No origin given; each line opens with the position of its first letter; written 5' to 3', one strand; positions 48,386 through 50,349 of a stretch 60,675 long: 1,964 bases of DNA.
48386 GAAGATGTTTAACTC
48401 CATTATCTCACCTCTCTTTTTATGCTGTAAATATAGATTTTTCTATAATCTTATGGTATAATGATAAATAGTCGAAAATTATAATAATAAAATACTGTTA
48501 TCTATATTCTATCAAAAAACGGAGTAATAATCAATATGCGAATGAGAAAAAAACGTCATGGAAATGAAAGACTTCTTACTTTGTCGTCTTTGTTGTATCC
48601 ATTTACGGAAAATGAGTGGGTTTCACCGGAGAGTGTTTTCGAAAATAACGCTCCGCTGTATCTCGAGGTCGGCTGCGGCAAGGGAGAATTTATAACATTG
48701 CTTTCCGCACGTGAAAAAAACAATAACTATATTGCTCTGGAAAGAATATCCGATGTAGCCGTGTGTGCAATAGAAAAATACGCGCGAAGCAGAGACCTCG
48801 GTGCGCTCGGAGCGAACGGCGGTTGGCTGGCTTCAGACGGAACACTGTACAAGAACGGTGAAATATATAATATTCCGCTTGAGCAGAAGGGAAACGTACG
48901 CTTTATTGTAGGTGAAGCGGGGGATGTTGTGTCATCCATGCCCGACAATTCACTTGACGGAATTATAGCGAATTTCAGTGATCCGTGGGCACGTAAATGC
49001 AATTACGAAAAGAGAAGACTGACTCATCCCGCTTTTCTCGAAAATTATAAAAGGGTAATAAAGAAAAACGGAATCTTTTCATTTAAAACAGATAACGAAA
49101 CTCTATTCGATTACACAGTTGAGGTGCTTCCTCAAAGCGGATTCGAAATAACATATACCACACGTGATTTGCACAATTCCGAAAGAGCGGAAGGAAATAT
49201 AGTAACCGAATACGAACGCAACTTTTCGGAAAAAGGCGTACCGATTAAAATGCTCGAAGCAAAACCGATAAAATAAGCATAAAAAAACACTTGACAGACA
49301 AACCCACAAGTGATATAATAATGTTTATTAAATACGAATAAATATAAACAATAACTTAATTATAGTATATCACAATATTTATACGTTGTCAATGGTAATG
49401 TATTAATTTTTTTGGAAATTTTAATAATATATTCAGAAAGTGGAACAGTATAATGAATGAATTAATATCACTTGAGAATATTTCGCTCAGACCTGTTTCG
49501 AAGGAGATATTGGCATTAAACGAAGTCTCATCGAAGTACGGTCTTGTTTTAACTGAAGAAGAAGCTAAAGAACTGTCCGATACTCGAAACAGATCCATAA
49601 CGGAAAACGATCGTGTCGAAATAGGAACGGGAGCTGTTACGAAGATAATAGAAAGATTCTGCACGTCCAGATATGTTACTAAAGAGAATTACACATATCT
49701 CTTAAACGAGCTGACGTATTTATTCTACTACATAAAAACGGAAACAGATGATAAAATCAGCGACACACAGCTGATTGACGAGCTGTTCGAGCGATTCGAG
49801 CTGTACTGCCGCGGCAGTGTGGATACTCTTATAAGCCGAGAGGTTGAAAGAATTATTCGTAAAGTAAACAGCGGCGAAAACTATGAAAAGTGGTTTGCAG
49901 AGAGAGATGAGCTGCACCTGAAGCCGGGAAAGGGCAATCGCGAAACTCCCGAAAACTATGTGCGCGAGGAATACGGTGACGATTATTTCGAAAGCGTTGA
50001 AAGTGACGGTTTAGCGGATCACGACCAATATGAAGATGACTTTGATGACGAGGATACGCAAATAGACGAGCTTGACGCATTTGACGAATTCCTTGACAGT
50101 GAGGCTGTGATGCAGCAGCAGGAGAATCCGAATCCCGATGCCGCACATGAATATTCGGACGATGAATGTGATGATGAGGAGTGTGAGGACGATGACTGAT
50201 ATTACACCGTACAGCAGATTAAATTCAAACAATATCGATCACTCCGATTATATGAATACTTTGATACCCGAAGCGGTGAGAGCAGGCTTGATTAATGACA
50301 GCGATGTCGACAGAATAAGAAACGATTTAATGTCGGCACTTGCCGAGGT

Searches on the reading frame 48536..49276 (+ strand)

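Call 87: search_protein_families(library=pfam, proteins=[window:48536-49276:+], max_evalue=0.01)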
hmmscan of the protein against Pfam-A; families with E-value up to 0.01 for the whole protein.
window:48536-49276:+ (246 aa): 4 families
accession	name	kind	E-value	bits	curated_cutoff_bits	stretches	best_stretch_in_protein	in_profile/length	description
PF02390.23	Methyltransf_4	-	3.8e-29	101.8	24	1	39-238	2-171/173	Putative methyltransferase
PF13847.12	Methyltransf_31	-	3.8e-05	23.8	27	0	120-187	55-113/145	Methyltransferase domain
PF08241.18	Methyltransf_11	-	0.0001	23.3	21.2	0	117-183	40-95/95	Methyltransferase domain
PF13649.12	Methyltransf_25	-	0.0018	19.3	27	0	43-74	2-33/97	Methyltransferase domain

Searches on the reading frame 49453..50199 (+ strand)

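Call 87: search_protein_families(library=pfam, proteins=[window:49453-50199:+], max_evalue=0.01)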
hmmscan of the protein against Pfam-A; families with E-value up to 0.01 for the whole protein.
window:49453-50199:+ (248 aa): 1 family
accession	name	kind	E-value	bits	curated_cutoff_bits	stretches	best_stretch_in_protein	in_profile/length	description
PF19848.4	DUF6323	-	8.4e-39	132.7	30.6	1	18-142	1-125/127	Family of unknown function (DUF6323)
